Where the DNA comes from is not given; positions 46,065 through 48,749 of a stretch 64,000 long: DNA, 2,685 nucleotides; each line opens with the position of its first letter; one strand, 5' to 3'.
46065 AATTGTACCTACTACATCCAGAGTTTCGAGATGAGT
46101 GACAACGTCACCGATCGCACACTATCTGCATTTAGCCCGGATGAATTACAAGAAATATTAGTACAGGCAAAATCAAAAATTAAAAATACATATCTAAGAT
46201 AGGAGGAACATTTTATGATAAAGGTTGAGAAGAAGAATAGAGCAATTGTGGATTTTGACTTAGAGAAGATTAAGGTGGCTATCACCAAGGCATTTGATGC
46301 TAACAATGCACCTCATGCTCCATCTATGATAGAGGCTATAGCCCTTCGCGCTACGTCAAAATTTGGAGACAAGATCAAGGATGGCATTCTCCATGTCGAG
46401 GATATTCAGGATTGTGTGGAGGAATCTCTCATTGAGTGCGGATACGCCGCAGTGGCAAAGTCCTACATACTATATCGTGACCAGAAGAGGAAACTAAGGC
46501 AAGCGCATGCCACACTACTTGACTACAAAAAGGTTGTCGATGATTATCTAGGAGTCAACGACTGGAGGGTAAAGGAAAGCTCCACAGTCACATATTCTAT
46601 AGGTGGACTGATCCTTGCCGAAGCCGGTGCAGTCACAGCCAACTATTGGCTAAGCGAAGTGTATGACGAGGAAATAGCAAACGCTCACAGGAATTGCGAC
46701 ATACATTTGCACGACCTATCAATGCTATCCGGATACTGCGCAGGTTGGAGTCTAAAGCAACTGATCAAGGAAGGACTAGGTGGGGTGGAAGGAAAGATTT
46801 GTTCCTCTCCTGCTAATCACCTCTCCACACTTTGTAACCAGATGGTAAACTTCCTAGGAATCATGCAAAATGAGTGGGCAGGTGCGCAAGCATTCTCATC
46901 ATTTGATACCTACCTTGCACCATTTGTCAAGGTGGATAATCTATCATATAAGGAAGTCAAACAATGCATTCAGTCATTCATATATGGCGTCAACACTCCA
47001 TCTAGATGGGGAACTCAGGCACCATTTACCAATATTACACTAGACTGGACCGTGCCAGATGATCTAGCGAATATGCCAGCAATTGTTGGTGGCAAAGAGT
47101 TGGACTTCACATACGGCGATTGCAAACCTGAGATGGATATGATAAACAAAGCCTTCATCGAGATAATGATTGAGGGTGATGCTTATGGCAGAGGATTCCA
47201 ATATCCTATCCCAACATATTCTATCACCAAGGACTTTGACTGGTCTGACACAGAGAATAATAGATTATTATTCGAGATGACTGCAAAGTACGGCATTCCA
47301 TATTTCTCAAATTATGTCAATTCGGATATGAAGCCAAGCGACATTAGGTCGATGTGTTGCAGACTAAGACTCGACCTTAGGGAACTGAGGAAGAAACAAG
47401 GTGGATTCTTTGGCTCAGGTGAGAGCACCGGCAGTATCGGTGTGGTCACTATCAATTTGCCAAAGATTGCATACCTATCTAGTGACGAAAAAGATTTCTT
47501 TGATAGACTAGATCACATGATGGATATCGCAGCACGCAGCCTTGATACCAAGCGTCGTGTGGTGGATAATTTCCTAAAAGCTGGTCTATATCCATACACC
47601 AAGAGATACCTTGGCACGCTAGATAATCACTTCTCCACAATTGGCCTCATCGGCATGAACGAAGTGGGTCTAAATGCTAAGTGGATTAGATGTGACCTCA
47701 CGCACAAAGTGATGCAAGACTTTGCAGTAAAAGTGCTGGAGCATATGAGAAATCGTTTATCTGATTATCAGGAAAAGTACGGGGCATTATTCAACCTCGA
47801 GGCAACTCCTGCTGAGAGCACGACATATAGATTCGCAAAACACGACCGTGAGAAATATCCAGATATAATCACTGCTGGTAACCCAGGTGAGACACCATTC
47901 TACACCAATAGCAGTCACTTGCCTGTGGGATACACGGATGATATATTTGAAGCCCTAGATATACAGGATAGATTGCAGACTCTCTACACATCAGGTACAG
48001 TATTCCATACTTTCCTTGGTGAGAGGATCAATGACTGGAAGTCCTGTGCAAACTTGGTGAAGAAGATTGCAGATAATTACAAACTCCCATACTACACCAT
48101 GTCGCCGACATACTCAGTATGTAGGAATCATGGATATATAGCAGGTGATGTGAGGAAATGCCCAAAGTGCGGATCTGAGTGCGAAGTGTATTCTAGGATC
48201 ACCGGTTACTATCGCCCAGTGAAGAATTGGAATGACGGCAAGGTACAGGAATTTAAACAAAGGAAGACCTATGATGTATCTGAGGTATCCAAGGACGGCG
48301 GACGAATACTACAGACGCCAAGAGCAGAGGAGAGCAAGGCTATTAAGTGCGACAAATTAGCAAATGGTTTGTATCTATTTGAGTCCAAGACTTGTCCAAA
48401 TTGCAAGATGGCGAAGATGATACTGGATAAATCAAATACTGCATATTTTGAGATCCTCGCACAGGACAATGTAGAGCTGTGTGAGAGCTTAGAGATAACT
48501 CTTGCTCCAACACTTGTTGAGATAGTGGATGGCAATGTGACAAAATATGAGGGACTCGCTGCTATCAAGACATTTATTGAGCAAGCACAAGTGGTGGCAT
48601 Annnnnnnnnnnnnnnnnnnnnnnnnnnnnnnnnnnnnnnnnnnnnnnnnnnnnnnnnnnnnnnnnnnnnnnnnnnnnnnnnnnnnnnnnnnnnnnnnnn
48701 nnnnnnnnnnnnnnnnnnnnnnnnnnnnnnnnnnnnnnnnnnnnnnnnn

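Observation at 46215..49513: Class III RNR fused to a thioredoxin-fold domain and translationally coupled to a thioredoxin reductase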

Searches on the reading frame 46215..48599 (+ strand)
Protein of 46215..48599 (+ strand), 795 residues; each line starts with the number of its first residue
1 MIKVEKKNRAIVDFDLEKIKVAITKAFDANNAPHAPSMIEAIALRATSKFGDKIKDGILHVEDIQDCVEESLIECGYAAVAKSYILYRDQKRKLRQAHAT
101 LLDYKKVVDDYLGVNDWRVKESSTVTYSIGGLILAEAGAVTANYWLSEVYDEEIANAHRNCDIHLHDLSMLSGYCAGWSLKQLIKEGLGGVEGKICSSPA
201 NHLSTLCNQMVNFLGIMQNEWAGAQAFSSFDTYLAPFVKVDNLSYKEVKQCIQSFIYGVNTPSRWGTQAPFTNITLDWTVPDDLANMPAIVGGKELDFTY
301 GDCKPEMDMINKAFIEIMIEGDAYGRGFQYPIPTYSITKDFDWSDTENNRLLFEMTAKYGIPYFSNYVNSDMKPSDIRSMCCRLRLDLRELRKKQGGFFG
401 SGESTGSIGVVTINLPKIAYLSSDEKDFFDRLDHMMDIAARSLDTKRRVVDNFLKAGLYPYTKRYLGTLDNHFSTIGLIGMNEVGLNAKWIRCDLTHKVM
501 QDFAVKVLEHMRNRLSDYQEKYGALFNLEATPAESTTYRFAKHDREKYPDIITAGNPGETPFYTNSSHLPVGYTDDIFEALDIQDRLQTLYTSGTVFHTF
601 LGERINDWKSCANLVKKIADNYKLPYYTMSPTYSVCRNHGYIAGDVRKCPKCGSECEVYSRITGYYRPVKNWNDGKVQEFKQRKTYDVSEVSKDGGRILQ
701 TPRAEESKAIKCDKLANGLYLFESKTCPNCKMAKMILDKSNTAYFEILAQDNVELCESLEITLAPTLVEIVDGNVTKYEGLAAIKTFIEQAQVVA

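Call 6: search_protein_families(library=pfam, proteins=[window:46215-48599:+], max_evalue=0.1)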
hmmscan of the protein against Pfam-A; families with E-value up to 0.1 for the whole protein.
window:46215-48599:+ (795 aa): 4 families
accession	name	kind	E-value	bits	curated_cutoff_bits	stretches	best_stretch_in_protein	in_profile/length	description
PF13597.11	NRDD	-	7.8e-192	639.3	26.2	1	122-686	2-562/562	Anaerobic ribonucleoside-triphosphate reductase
PF03477.21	ATP-cone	-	7.1e-20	71.8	25.8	1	2-92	1-87/88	ATP cone domain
PF00462.30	Glutaredoxin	-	0.00053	20.6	22.9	1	721-755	3-37/60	Glutaredoxin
PF13098.12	Thioredoxin_2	-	0.032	15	27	0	719-786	9-99/104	Thioredoxin-like domain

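Call 7: search_protein_families(library=ncbifam, proteins=[window:46215-48599:+], max_evalue=0.1)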
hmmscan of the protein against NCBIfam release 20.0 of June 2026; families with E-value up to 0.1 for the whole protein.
window:46215-48599:+ (795 aa): 18 families
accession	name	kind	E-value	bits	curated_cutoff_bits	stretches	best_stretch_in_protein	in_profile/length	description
NF006126.0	PRK08270.1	equivalog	0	1123.5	548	1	1-688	2-683/684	ribonucleoside triphosphate reductase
TIGR02487.1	NrdD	equivalog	4.3e-160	534.1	326.35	1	132-685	14-580/581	anaerobic ribonucleoside-triphosphate reductase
NF006358.0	PRK08579.1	equivalog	1.8e-121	406.3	585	1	104-687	9-623/624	anaerobic ribonucleoside triphosphate reductase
NF005497.0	PRK07111.1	equivalog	5.4e-72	243.3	764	2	1-239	2-234/746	anaerobic ribonucleoside triphosphate reductase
NF006127.0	PRK08271.1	equivalog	1.9e-69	234.8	545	1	149-686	94-627/631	anaerobic ribonucleoside-triphosphate reductase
TIGR02827.1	RNR_anaer_Bdell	equivalog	8.3e-57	193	568.3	1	148-683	66-594/596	anaerobic ribonucleoside-triphosphate reductase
NF006732.0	PRK09263.1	equivalog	1.5e-55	188.9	657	2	245-685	265-704/712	anaerobic ribonucleoside-triphosphate reductase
NF011292.0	PRK14704.1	equivalog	1.3e-30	106.6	736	1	136-683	45-614/618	anaerobic ribonucleoside triphosphate reductase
NF009028.0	PRK12364.1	equivalog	4.1e-16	58.2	1377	1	3-104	2-104/842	ribonucleoside-diphosphate reductase subunit alpha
NF005544.0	PRK07207.1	equivalog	2.5e-14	52.1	965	1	3-99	35-138/965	ribonucleoside-diphosphate reductase subunit alpha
NF005010.0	PRK06406.1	subfamily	8.2e-13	47.5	1125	1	3-101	6-105/771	vitamin B12-dependent ribonucleotide reductase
NF006207.0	PRK08332.1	equivalog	1.5e-10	39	2400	1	3-124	5-127/1684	vitamin B12-dependent ribonucleotide reductase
NF009029.0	PRK12365.1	equivalog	1.9e-08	32.7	1350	1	2-109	118-232/1046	ribonucleoside-diphosphate reductase subunit alpha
TIGR02181.1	GRX_bact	equivalog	0.019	15.2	90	1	721-754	3-36/80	glutaredoxin 3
TIGR02196.1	GlrX_YruB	hypoth_equivalog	0.023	15.2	88.55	1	722-754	5-37/74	glutaredoxin-like protein, YruB-family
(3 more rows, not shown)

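Call 11: find_homologous_proteins(query=window:46215-48599:+)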
Query window:46215-48599:+ (795 aa): 8000 proteins with E <= 0.001 among 8000 candidates; the best 120 are listed.
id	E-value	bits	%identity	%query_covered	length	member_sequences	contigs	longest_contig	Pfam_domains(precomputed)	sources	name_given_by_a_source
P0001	0.0e+0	1860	100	100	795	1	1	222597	PF03477.22,PF13597.12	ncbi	-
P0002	0.0e+0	1580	-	-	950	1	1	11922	PF00085.27,PF03477.22,PF13597.12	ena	-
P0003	0.0e+0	1547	-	-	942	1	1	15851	PF00462.31,PF00085.27,PF03477.22,PF13597.12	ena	-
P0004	0.0e+0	1400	75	100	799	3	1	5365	PF00462.31,PF03477.22,PF13597.12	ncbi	-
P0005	0.0e+0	1399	75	100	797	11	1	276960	PF00462.31,PF03477.22,PF13597.12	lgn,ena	-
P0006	0.0e+0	1350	71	99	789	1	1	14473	PF00462.31,PF03477.22,PF13597.12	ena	-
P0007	0.0e+0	1348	73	99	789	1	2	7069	PF00462.31,PF00085.27,PF03477.22,PF13597.12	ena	-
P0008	0.0e+0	1344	71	99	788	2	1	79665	PF00462.31,PF03477.22,PF13597.12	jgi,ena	-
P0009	0.0e+0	1339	71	99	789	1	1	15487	PF00462.31,PF03477.22,PF13597.12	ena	-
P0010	0.0e+0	1339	72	99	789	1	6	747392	PF00462.31,PF03477.22,PF13597.12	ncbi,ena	-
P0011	0.0e+0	1337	71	99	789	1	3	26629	PF00462.31,PF03477.22,PF13597.12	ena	-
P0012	0.0e+0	1337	71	99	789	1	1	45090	PF00462.31,PF03477.22,PF13597.12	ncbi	-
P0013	0.0e+0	1337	72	99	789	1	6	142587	PF00462.31,PF03477.22,PF13597.12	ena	-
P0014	0.0e+0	1336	72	99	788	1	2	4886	PF00462.31,PF03477.22,PF13597.12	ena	-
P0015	0.0e+0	1336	72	99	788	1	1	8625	PF00462.31,PF03477.22,PF13597.12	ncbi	-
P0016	0.0e+0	1336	72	99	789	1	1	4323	PF00462.31,PF00085.27,PF03477.22,PF13597.12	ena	-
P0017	0.0e+0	1335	72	99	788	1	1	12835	PF00462.31,PF03477.22,PF13597.12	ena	-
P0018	0.0e+0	1334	71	99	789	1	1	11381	PF00462.31,PF03477.22,PF13597.12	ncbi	-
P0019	0.0e+0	1334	71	99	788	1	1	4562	PF00462.31,PF03477.22,PF13597.12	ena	-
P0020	0.0e+0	1333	70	99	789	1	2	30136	PF00462.31,PF03477.22,PF13597.12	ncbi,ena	-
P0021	0.0e+0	1333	71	99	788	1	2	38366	PF03477.22,PF13597.12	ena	-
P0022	0.0e+0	1332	71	99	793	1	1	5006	PF00462.31,PF03477.22,PF13597.12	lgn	-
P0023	0.0e+0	1331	71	99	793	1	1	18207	PF00462.31,PF03477.22,PF13597.12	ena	-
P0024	0.0e+0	1331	71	99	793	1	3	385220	PF00462.31,PF03477.22,PF13597.12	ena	-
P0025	0.0e+0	1331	71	99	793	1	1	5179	PF00462.31,PF03477.22,PF13597.12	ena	-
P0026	0.0e+0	1331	71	99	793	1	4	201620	PF00462.31,PF03477.22,PF13597.12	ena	-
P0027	0.0e+0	1330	70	100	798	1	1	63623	PF00462.31,PF03477.22,PF13597.12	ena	-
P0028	0.0e+0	1330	70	100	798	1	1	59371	PF00462.31,PF03477.22,PF13597.12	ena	-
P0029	0.0e+0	1330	71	100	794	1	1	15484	PF00462.31,PF03477.22,PF13098.14,PF13597.12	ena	-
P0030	0.0e+0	1329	71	99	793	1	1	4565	PF00462.31,PF03477.22,PF13597.12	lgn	-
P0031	0.0e+0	1329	71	99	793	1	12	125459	PF00462.31,PF03477.22,PF13597.12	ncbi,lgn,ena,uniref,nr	ncbi:MAG: ribonucleoside triphosphate reductase [Flintibacter sp.]|uniref:ribonucleoside triphosphat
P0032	0.0e+0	1329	71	99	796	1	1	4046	PF00462.31,PF03477.22,PF13597.12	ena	-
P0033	0.0e+0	1328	71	99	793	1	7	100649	PF00462.31,PF03477.22,PF13597.12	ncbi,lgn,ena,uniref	ncbi:ribonucleoside triphosphate reductase [Flintibacter porci]|uniref:ribonucleoside triphosphate r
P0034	0.0e+0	1328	71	99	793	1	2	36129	PF00462.31,PF03477.22,PF13597.12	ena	-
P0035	0.0e+0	1328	71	99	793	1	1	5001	PF00462.31,PF03477.22,PF13597.12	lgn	-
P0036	0.0e+0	1328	72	100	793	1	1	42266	PF00462.31,PF03477.22,PF13597.12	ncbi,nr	ncbi:MAG: ribonucleoside triphosphate reductase [Erysipelotrichaceae bacterium]|nr:ribonucleoside tr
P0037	0.0e+0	1328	71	99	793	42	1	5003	PF00462.31,PF03477.22,PF13597.12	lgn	-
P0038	0.0e+0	1328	72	99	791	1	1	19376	PF03477.22,PF13597.12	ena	-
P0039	0.0e+0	1328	71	99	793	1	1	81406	PF00462.31,PF03477.22,PF13597.12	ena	-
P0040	0.0e+0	1328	71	99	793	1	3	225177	PF00462.31,PF03477.22,PF13597.12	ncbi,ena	-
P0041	0.0e+0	1328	71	99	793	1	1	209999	PF00462.31,PF03477.22,PF13597.12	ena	-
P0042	0.0e+0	1328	71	99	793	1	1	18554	PF00462.31,PF03477.22,PF13597.12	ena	-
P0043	0.0e+0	1328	71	99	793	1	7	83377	PF00462.31,PF03477.22,PF13597.12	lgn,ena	-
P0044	0.0e+0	1328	71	99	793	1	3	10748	PF00462.31,PF03477.22,PF13597.12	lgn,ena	-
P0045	0.0e+0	1328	72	100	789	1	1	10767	PF00462.31,PF03477.22,PF13597.12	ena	-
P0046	0.0e+0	1328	72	99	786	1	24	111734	PF03477.22,PF13597.12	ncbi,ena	-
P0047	0.0e+0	1328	71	99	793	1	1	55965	PF00462.31,PF03477.22,PF13597.12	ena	-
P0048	0.0e+0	1328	71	100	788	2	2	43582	PF03477.22,PF13597.12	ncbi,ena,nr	ncbi:MAG: ribonucleoside triphosphate reductase [Clostridia bacterium]|nr:ribonucleoside triphosphat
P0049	0.0e+0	1328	71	99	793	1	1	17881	PF00462.31,PF03477.22,PF13597.12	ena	-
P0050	0.0e+0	1328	71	99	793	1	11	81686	PF00462.31,PF03477.22,PF13597.12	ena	-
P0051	0.0e+0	1327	72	99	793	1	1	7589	PF00462.31,PF03477.22,PF13597.12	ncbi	-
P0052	0.0e+0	1327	71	99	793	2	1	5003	PF00462.31,PF03477.22,PF13597.12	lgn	-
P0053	0.0e+0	1327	72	99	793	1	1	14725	PF00462.31,PF03477.22,PF13597.12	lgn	-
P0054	0.0e+0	1327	71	99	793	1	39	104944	PF00462.31,PF03477.22,PF13597.12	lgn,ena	-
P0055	0.0e+0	1327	71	99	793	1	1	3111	PF00462.31,PF03477.22,PF13597.12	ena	-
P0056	0.0e+0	1327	71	99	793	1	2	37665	PF00462.31,PF03477.22,PF13597.12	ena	-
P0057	0.0e+0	1327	71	99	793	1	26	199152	PF00462.31,PF03477.22,PF13597.12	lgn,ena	-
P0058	0.0e+0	1327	71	99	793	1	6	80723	PF00462.31,PF03477.22,PF13597.12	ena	-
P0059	0.0e+0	1327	71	99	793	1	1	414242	PF00462.31,PF03477.22,PF13597.12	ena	-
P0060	0.0e+0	1327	71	99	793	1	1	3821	PF00462.31,PF03477.22,PF13597.12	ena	-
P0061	0.0e+0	1327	71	99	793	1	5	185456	PF00462.31,PF03477.22,PF13597.12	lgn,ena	-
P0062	0.0e+0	1327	71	99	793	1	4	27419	PF00462.31,PF03477.22,PF13597.12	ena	-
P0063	0.0e+0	1327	71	99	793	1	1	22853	PF00462.31,PF03477.22,PF13597.12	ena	-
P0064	0.0e+0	1327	72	99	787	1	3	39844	PF03477.22,PF13597.12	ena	-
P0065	0.0e+0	1327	71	99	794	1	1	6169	PF00462.31,PF03477.22,PF13597.12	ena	-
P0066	0.0e+0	1327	71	99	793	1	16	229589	PF00462.31,PF03477.22,PF13597.12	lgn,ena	-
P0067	0.0e+0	1327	71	99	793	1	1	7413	PF00462.31,PF03477.22,PF13597.12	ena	-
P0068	0.0e+0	1327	71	99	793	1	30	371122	PF00462.31,PF03477.22,PF13597.12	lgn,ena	-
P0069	0.0e+0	1327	72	99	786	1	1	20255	PF00462.31,PF03477.22,PF13597.12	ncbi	-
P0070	0.0e+0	1327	72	99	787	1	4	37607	PF03477.22,PF13597.12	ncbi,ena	-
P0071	0.0e+0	1326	71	99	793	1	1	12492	PF00462.31,PF03477.22,PF13597.12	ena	-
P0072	0.0e+0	1326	72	99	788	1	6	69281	PF00462.31,PF03477.22,PF13597.12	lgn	-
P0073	0.0e+0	1326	72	99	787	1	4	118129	PF03477.22,PF13597.12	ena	-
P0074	0.0e+0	1326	71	99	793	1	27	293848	PF00462.31,PF03477.22,PF13597.12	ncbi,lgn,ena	-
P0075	0.0e+0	1326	71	99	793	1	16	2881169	PF00462.31,PF03477.22,PF13597.12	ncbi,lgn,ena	-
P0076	0.0e+0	1326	71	99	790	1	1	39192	PF00462.31,PF03477.22,PF13597.12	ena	-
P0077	0.0e+0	1326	71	99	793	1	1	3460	PF00462.31,PF03477.22,PF13597.12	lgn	-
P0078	0.0e+0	1326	71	99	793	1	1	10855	PF00462.31,PF03477.22,PF13597.12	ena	-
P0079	0.0e+0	1326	71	99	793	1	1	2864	PF00462.31,PF03477.22,PF13597.12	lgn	-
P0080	0.0e+0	1326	71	99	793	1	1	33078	PF00462.31,PF03477.22,PF13597.12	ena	-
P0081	0.0e+0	1326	71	99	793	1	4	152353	PF00462.31,PF03477.22,PF13597.12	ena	-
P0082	0.0e+0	1326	71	99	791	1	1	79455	PF00462.31,PF03477.22,PF13597.12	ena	-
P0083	0.0e+0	1326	71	99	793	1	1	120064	PF00462.31,PF03477.22,PF13597.12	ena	-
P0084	0.0e+0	1326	71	99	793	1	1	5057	PF00462.31,PF03477.22,PF13597.12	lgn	-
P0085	0.0e+0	1326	71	99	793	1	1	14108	PF00462.31,PF03477.22,PF13597.12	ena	-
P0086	0.0e+0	1326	71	99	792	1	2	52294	PF03477.22,PF13597.12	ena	-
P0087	0.0e+0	1326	71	99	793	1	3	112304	PF00462.31,PF03477.22,PF13597.12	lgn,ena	-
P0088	0.0e+0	1326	71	99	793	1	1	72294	PF00462.31,PF03477.22,PF13597.12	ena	-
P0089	0.0e+0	1326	71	99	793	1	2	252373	PF00462.31,PF03477.22,PF13597.12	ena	-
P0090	0.0e+0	1326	71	99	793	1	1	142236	PF00462.31,PF03477.22,PF13597.12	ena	-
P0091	0.0e+0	1326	71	99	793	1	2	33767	PF00462.31,PF03477.22,PF13597.12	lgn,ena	-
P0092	0.0e+0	1326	71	99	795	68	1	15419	PF03477.22,PF13597.12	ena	-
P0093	0.0e+0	1325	71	99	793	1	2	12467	PF00462.31,PF03477.22,PF13597.12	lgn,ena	-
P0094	0.0e+0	1325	71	99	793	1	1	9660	PF00462.31,PF03477.22,PF13597.12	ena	-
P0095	0.0e+0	1325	71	99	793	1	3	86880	PF00462.31,PF03477.22,PF13597.12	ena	-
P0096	0.0e+0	1325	71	99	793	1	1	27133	PF00462.31,PF03477.22,PF13597.12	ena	-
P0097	0.0e+0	1325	71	99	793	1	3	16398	PF00462.31,PF03477.22,PF13597.12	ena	-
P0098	0.0e+0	1325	71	99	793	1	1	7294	PF00462.31,PF03477.22,PF13597.12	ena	-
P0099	0.0e+0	1325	71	99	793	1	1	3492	PF00462.31,PF03477.22,PF13597.12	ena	-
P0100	0.0e+0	1325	71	99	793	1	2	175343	PF00462.31,PF03477.22,PF13597.12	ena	-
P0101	0.0e+0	1325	71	99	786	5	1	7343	PF00462.31,PF03477.22,PF13597.12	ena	-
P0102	0.0e+0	1325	71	99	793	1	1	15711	PF00462.31,PF03477.22,PF13597.12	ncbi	-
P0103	0.0e+0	1325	71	99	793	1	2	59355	PF00462.31,PF03477.22,PF13597.12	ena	-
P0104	0.0e+0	1325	71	99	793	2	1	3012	PF00462.31,PF03477.22,PF13597.12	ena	-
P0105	0.0e+0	1325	71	99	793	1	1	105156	PF00462.31,PF03477.22,PF13597.12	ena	-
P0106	0.0e+0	1325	71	99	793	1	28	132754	PF00462.31,PF03477.22,PF13597.12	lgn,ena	-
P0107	0.0e+0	1325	71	99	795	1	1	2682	PF00462.31,PF03477.22,PF13597.12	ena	-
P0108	0.0e+0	1325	71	99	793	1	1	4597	PF00462.31,PF03477.22,PF13597.12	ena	-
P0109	0.0e+0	1325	71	99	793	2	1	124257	PF00462.31,PF03477.22,PF13597.12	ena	-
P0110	0.0e+0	1325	71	99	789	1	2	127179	PF00085.27,PF03477.22,PF13597.12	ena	-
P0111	0.0e+0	1325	71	100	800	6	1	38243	PF00462.31,PF03477.22,PF13597.12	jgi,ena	-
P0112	0.0e+0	1325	71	99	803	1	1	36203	PF00085.27,PF03477.22,PF13597.12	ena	-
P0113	0.0e+0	1325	71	99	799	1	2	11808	PF00462.31,PF03477.22,PF13597.12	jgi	-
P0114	0.0e+0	1324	71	99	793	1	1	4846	PF00462.31,PF03477.22,PF13597.12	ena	-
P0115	0.0e+0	1324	72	99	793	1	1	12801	PF03477.22,PF13597.12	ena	-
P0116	0.0e+0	1324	71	99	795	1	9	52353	PF03477.22,PF13597.12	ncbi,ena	-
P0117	0.0e+0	1324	71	99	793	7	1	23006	PF00462.31,PF00085.27,PF03477.22,PF13597.12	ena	-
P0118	0.0e+0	1324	71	99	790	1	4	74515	PF03477.22,PF13597.12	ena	-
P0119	0.0e+0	1324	71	99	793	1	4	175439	PF00462.31,PF03477.22,PF13597.12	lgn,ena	-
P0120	0.0e+0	1324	71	99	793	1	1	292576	PF00462.31,PF03477.22,PF13597.12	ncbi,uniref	ncbi:ribonucleoside triphosphate reductase [Pseudoflavonifractor sp. P01025]|uniref:ribonucleoside t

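Call 34: find_related_loci(query=window:46215-48599:+, collection=genome_contigs, flank=5000)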
Query window:46215-48599:+ (795 aa) in genome_contigs; peptide patterns used: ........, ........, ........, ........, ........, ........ (x = any residue, [..] = any of these).
600 stretches matched a pattern (row limit reached: there are more); 597 encode a relative of the query (tblastn E <= 1e-3); the best 80 are kept; 80 distinct loci.
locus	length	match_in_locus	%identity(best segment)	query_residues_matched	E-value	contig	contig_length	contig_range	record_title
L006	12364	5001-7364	71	1-790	0e+0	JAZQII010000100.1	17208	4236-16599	MAG: Clostridia bacterium isolate T1900044625_TS20190091.MAGScoT_cleanbin_000022 SGB_931_k141_10983, whole genome shotgu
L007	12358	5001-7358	71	1-789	0e+0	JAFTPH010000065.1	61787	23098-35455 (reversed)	MAG: Bacilli bacterium isolate RGIG4026 Roe_deer_Cecum-5__c581867, whole genome shotgun sequence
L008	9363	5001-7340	72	1-785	0e+0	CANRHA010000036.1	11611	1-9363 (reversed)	MAG: uncultured Clostridia bacterium isolate Lapin-033__bin31 genome assembly, contig: Lapin-033__NODE_4782_length_11611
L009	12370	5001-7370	71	1-788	0e+0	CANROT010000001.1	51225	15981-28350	MAG: uncultured Clostridia bacterium isolate Lapin-020__bin111 genome assembly, contig: Lapin-020__NODE_641_length_51225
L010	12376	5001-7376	70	1-793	0e+0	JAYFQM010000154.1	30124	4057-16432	MAG: Oscillospiraceae bacterium isolate CA_188_R1 c_CA_000000050522, whole genome shotgun sequence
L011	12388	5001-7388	70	1-795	0e+0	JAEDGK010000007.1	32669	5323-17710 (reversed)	MAG: Clostridiaceae bacterium isolate MAG108 NODE_848_length_32669_cov_6.840529, whole genome shotgun sequence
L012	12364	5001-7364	71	1-790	0e+0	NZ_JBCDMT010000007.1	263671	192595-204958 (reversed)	Pseudoflavonifractor phocaeensis strain 1362 7, whole genome shotgun sequence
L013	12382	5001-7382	70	1-795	0e+0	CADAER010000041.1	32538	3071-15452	MAG: Ruminococcaceae bacterium isolate RUG13231 genome assembly, contig: RUG13231_asm_41, whole genome shotgun sequence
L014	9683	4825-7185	71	1-788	0e+0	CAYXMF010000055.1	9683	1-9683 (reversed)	MAG TPA_asm: uncultured Eubacteriales bacterium isolate SRP315200_co2_421 genome assembly, contig: NODE_10334_length_968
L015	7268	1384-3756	70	1-790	0e+0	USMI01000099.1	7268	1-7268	uncultured Clostridiales bacterium isolate UMGS1859 genome assembly, contig: NODE_5365_length_7268_cov_17.217385, whole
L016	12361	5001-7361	70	1-789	0e+0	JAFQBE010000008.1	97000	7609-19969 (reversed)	MAG: Clostridia bacterium isolate RGIG1660 Goat_Cecum-1__c231, whole genome shotgun sequence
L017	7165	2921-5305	71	1-788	0e+0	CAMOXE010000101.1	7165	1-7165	MAG: uncultured Clostridia bacterium isolate SRR873609_bin.105_metaWRAP_v1.3_MAG genome assembly, contig: ERZ1756109_285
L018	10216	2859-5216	71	1-788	0e+0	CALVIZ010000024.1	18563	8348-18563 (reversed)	MAG: uncultured Bacilli bacterium isolate BRZ_PF__bin60 genome assembly, contig: BRZ_PF__NODE_3733_length_18563_cov_6.77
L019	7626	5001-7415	69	1-789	0e+0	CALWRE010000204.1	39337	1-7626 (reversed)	MAG: uncultured Lachnospiraceae bacterium isolate E07__bin214 genome assembly, contig: E07__k127_4840169, whole genome s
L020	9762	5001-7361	70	1-790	0e+0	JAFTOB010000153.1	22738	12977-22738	MAG: Clostridia bacterium isolate RGIG3994 Roe_deer_Cecum-4__c427188, whole genome shotgun sequence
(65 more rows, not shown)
